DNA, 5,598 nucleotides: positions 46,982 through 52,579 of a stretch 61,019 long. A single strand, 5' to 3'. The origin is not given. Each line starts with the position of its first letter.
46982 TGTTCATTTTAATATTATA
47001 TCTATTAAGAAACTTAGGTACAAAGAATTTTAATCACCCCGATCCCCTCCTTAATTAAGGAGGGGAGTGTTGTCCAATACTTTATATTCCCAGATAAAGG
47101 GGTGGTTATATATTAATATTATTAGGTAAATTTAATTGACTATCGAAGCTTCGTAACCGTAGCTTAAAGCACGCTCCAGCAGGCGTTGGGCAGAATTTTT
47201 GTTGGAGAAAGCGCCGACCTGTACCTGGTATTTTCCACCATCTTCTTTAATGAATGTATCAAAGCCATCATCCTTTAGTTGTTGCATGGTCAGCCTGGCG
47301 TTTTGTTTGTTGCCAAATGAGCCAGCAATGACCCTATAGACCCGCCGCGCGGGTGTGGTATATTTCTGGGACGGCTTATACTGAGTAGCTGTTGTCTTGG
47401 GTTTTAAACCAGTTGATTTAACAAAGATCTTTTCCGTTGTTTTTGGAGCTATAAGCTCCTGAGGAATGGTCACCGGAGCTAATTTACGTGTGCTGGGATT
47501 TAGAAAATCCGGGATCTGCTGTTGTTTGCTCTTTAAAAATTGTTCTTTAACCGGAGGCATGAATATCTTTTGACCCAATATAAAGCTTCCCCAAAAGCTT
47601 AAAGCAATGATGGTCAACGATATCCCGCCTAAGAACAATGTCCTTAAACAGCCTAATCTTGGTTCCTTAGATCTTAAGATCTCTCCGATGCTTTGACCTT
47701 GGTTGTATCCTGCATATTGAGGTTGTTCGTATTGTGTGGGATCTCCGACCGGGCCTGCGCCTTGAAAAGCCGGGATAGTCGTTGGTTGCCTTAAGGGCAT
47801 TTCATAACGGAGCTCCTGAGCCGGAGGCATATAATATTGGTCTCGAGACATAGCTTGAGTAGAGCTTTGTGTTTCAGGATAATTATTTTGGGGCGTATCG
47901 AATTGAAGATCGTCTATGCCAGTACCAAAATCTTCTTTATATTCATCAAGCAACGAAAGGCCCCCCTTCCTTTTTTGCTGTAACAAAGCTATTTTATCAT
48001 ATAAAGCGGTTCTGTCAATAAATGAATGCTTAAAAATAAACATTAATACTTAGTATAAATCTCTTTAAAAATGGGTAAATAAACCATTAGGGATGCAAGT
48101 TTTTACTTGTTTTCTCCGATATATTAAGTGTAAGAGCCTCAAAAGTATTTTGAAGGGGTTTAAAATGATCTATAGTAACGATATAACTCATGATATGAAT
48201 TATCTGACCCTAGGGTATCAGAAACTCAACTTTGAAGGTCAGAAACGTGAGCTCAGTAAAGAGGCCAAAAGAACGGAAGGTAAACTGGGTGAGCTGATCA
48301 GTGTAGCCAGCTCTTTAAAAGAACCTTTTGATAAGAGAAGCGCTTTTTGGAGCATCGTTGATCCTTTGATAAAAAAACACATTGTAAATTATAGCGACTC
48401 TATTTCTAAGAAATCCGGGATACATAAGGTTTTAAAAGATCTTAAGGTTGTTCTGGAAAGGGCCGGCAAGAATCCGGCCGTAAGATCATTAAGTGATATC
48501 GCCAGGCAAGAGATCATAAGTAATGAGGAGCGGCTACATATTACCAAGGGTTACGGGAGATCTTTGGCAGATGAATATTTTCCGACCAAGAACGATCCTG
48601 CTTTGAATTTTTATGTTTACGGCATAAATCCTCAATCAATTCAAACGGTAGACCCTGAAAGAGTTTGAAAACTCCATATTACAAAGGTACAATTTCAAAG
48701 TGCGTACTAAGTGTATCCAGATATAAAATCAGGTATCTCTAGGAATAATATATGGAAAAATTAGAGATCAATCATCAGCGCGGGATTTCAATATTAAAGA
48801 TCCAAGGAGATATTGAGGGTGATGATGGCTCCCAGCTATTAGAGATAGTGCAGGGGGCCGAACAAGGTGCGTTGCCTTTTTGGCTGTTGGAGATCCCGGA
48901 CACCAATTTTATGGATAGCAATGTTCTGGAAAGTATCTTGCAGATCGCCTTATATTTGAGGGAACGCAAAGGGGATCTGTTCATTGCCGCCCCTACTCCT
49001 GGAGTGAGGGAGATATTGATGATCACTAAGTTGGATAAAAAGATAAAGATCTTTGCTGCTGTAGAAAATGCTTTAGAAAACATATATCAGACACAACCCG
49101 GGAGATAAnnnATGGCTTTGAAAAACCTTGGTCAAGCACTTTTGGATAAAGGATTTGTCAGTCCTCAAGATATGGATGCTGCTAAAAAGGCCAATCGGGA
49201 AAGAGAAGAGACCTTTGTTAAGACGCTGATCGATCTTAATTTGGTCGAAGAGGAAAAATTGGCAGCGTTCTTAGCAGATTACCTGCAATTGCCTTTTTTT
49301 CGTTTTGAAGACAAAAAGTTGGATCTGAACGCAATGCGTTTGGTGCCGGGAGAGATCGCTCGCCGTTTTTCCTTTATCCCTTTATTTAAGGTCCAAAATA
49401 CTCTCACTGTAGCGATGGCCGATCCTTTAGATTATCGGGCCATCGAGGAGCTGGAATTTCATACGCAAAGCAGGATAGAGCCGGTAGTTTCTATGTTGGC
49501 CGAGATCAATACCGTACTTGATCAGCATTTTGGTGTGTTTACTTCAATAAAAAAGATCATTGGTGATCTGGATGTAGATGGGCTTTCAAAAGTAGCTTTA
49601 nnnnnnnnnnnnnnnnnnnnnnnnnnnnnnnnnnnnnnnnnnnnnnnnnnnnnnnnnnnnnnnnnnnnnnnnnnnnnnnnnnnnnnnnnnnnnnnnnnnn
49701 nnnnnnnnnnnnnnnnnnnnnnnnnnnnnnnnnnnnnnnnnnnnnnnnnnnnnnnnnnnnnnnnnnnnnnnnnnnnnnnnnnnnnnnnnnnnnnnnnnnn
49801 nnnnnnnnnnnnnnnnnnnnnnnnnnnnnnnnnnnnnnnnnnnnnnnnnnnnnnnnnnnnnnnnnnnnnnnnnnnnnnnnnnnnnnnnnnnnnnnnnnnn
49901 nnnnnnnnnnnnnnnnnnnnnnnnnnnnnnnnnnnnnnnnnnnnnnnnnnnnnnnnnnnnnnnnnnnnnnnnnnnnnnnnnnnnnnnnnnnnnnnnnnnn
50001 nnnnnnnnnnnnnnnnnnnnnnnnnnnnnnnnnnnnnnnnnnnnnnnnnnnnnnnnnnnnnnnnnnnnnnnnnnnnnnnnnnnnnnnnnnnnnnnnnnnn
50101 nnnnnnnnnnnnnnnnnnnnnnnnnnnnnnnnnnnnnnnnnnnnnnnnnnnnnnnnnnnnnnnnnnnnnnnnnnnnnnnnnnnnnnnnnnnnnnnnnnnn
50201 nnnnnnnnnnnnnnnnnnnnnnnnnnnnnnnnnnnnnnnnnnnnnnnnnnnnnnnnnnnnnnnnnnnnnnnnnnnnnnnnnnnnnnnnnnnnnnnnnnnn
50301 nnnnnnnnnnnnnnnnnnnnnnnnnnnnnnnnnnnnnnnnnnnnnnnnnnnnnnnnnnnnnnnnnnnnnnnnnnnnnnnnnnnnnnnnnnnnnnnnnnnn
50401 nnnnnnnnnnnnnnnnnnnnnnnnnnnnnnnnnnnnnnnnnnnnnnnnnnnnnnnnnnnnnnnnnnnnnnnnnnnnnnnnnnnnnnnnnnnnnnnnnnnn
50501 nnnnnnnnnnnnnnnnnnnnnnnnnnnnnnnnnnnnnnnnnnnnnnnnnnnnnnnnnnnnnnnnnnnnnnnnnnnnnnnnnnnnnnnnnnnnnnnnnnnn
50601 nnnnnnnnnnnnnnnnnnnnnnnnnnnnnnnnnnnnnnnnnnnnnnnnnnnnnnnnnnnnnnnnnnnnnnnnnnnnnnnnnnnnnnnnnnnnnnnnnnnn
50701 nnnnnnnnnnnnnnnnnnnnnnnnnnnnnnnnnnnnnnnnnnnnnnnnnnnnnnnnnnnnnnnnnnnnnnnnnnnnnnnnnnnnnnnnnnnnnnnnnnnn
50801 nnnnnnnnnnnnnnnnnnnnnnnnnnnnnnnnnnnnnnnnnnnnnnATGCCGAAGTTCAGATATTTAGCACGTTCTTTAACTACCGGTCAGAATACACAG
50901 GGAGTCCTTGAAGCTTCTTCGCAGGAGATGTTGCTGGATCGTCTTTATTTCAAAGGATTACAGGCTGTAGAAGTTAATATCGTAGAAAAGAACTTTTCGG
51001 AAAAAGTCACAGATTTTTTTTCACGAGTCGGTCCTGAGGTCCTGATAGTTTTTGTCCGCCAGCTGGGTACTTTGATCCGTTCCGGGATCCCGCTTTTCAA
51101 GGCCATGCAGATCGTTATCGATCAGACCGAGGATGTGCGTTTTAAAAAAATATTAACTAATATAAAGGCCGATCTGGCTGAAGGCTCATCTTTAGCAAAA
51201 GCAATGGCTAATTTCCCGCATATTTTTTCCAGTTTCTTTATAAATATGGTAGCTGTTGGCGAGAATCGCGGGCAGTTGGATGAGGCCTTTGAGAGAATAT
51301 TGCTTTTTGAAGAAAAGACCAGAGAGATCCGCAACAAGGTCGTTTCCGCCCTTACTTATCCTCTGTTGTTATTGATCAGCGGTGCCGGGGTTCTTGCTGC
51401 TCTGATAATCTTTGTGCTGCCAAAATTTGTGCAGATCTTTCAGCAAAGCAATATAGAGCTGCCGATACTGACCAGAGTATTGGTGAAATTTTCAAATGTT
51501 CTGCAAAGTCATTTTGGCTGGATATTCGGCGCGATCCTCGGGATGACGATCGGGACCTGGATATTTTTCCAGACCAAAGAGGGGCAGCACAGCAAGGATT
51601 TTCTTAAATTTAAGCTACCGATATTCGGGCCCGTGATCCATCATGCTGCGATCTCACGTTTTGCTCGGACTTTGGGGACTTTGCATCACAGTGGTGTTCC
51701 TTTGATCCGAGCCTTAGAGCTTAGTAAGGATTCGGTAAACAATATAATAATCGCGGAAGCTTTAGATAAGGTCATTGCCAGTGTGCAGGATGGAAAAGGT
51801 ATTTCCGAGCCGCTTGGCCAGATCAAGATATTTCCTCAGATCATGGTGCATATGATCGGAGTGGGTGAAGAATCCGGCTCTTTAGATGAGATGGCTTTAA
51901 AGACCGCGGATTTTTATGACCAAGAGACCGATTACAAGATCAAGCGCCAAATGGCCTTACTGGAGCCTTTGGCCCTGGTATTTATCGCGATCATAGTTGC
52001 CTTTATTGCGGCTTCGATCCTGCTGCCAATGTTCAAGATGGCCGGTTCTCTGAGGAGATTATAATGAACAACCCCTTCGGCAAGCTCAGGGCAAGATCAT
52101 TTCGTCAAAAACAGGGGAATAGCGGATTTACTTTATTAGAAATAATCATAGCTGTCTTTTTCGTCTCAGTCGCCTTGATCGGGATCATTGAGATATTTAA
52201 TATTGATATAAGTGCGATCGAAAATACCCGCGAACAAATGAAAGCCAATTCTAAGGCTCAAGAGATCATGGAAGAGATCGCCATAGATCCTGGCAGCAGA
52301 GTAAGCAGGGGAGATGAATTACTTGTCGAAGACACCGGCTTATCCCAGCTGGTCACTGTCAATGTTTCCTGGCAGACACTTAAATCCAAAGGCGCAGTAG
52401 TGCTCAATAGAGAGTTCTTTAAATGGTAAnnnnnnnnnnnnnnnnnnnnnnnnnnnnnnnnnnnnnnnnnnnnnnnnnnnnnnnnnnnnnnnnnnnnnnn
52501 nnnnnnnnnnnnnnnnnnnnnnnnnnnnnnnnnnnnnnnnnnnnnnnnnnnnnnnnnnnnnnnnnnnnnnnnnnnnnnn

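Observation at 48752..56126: Compact type IV filament operon bracketed by a STAS protein, a ferredoxin and an 825-aa orphan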

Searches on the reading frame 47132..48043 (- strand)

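Call 4: search_protein_families(library=pfam, proteins=[window:47132-48043:-], max_evalue=0.1)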
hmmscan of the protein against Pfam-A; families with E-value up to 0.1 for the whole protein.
window:47132-48043:- (303 aa): 2 families
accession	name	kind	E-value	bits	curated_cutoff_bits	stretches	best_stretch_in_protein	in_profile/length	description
PF05036.18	SPOR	-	3.3e-17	63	21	2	234-292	3-64/76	SPOR domain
PF13681.11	PilX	-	0.043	14.7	27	1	228-255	58-85/89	Type IV pilus assembly protein PilX C-term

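Call 5: search_protein_families(library=ncbifam, proteins=[window:47132-48043:-], max_evalue=0.1)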
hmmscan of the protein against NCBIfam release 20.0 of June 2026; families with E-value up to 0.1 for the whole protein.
window:47132-48043:- (303 aa): 6 families
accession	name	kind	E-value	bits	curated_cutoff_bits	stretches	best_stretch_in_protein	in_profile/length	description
TIGR02223.1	ftsN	equivalog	5.8e-07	29.3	107.65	1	213-297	207-292/299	cell division protein FtsN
NF047735.1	MPL36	exception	5.3e-06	26.3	430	1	213-299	216-300/305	RlpA family plasminogen-binding lipoprotein MPL36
NF007953.1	PRK10672.1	equivalog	1.3e-05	25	201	1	164-291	221-347/362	endolytic peptidoglycan transglycosylase RlpA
NF008179.0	PRK10927.1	equivalog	0.01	15.4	525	1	224-293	236-305/319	cell division protein FtsN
TIGR00413.1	rlpA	subfamily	0.043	13.7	82.15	1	233-284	141-192/208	septal ring lytic transglycosylase RlpA family protein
NF050813.1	CellDivFtsNCaul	equivalog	0.068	13.4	300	0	172-289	100-209/268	cell division protein FtsN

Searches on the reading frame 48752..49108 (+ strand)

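Call 4: search_protein_families(library=pfam, proteins=[window:48752-49108:+], max_evalue=0.1)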
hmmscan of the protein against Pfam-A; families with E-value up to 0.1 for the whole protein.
window:48752-49108:+ (118 aa): 2 families
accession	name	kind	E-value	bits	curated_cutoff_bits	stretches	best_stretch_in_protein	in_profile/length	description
PF01740.26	STAS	-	4e-11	43.1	22.6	1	4-107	2-106/106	STAS domain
PF13466.11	STAS_2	-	0.012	16.2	29.2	1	15-94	1-79/80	STAS domain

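Call 5: search_protein_families(library=ncbifam, proteins=[window:48752-49108:+], max_evalue=0.1)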
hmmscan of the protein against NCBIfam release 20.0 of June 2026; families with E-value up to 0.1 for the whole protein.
window:48752-49108:+ (118 aa): 2 families
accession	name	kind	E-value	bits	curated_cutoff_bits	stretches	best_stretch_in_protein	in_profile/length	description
TIGR00377.1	ant_ant_sig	superfamily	3.8e-12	46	53.45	1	3-105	4-107/108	anti-sigma factor antagonist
TIGR02886.1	spore_II_AA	equivalog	2.6e-05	24.1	114.75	1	5-108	2-106/106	anti-sigma F factor antagonist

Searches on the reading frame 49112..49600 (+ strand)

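Call 72: search_protein_families(library=pfam, proteins=[window:49112-49600:+], max_evalue=0.01)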
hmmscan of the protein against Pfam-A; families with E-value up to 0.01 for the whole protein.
window:49112-49600:+ (163 aa): 1 family
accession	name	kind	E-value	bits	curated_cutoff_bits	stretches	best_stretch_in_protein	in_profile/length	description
PF05157.20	MshEN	-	9.3e-19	67.7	23.1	1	58-141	1-85/90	MshEN domain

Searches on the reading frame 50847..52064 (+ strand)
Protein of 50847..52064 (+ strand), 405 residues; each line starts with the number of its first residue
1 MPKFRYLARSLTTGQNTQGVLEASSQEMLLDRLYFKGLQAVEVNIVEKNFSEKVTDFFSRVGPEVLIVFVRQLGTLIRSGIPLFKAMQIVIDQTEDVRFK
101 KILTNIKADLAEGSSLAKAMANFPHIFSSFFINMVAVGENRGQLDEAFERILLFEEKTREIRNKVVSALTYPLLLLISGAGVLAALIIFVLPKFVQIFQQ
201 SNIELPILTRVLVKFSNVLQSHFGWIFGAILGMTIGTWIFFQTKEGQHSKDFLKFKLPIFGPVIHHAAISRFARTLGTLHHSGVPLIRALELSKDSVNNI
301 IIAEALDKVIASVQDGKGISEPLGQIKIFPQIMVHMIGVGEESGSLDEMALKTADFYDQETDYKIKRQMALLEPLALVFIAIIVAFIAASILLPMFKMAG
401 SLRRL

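Call 4: search_protein_families(library=pfam, proteins=[window:50847-52064:+], max_evalue=0.1)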
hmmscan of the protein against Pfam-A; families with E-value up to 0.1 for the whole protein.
window:50847-52064:+ (405 aa): 3 families
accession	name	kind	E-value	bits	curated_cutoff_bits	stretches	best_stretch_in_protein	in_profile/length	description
PF00482.28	T2SSF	-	2.8e-59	199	25.2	2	69-192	1-125/125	Type II secretion system (T2SS), protein F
PF24885.1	TPR_NPHP3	-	0.052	13.4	100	0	30-89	74-128/239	Nephrocystin-3 TPR domain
PF23858.1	DUF7220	-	0.086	13.6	28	0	366-401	3-38/70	Family of unknown function (DUF7220)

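Call 5: search_protein_families(library=ncbifam, proteins=[window:50847-52064:+], max_evalue=0.1)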
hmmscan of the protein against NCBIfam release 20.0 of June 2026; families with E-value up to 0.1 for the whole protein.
window:50847-52064:+ (405 aa): 6 families
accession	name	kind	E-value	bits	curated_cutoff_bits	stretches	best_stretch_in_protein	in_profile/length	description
TIGR02120.1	GspF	equivalog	1.3e-108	363.8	424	1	4-399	1-398/401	type II secretion system inner membrane protein GspF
NF052607.1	T4PiliAsmPilCThrm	equivalog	3.8e-93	312.7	700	1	1-402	1-404/406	type IV pilus assembly protein PilC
NF052606.1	T4PiliAsmPilCMyx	equivalog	1.9e-88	297.1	700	1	3-402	21-418/419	type IV pilus assembly protein PilC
NF047826.1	T3SSXpsF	equivalog_domain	9.9e-75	251.8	650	1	1-400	1-402/405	type II secretion system protein XpsF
NF007861.0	PRK10573.1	equivalog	3.4e-73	247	401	1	13-400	15-396/401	protein transport protein HofC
NF041012.2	T4P_ComGB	equivalog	9.5e-46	156.7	240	1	69-398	6-330/332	competence type IV pilus assembly protein ComGB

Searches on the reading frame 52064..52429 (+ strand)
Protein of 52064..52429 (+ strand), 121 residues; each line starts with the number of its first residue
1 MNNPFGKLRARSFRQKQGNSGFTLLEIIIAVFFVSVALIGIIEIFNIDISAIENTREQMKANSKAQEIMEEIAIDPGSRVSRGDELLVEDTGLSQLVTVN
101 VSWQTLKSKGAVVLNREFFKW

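Call 4: search_protein_families(library=pfam, proteins=[window:52064-52429:+], max_evalue=0.1)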
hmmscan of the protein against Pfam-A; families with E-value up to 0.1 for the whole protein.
window:52064-52429:+ (121 aa): 2 families
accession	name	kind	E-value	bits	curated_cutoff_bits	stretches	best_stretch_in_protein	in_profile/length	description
PF07963.17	N_methyl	-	0.019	15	21.2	1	19-40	4-25/27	Prokaryotic N-terminal methylation motif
PF13789.11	DUF4181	-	0.026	15.4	25.4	1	12-50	21-59/108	Domain of unknown function (DUF4181)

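Call 5: search_protein_families(library=ncbifam, proteins=[window:52064-52429:+], max_evalue=0.1)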
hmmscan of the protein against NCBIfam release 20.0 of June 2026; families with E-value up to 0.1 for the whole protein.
window:52064-52429:+ (121 aa): 12 families
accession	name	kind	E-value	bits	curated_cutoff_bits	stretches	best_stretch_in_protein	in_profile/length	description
TIGR02523.1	type_IV_pilV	equivalog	5.3e-07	30.2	52.2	1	20-82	2-64/139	type IV pilus modification protein PilV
TIGR01707.1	gspI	equivalog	2.4e-05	24.8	44.35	1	21-87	1-69/101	type II secretion system minor pseudopilin GspI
NF038304.1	EPS_HpsC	equivalog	5.2e-05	23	200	1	8-68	9-66/318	hormogonium polysaccharide secretion pseudopilin HpsC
NF041013.1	T4P_ComGE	equivalog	7.8e-05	22.7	49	1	18-71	2-55/83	competence type IV pilus minor pilin ComGE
NF007848.0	PRK10557.1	equivalog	0.00075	18.9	120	1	14-67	5-58/192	prepilin peptidase-dependent protein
NF047828.1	T3SSXpsI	equivalog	0.0066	16.5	150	1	21-80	3-62/132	type II secretion system protein XpsI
NF041002.1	pilin_ComGF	equivalog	0.017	15.4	80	1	20-55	2-37/139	competence type IV pilus minor pilin ComGF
TIGR02599.1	TIGR02599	subfamily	0.03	13.6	256.5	1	21-73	1-53/361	Verru_Chthon cassette protein C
TIGR01708.2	typeII_sec_gspH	equivalog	0.032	14.2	80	1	20-83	2-58/169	type II secretion system minor pseudopilin GspH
TIGR01710.1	typeII_sec_gspG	equivalog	0.037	14.1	88.85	1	20-69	1-52/134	type II secretion system major pseudopilin GspG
NF038303.1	EPS_HpsB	equivalog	0.04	13.9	150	1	19-49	2-32/211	hormogonium polysaccharide secretion pseudopilin HpsB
TIGR02532.1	IV_pilin_GFxxxE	domain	0.095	12.6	16.3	0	20-38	2-20/24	prepilin-type N-terminal cleavage/methylation domain-containing protein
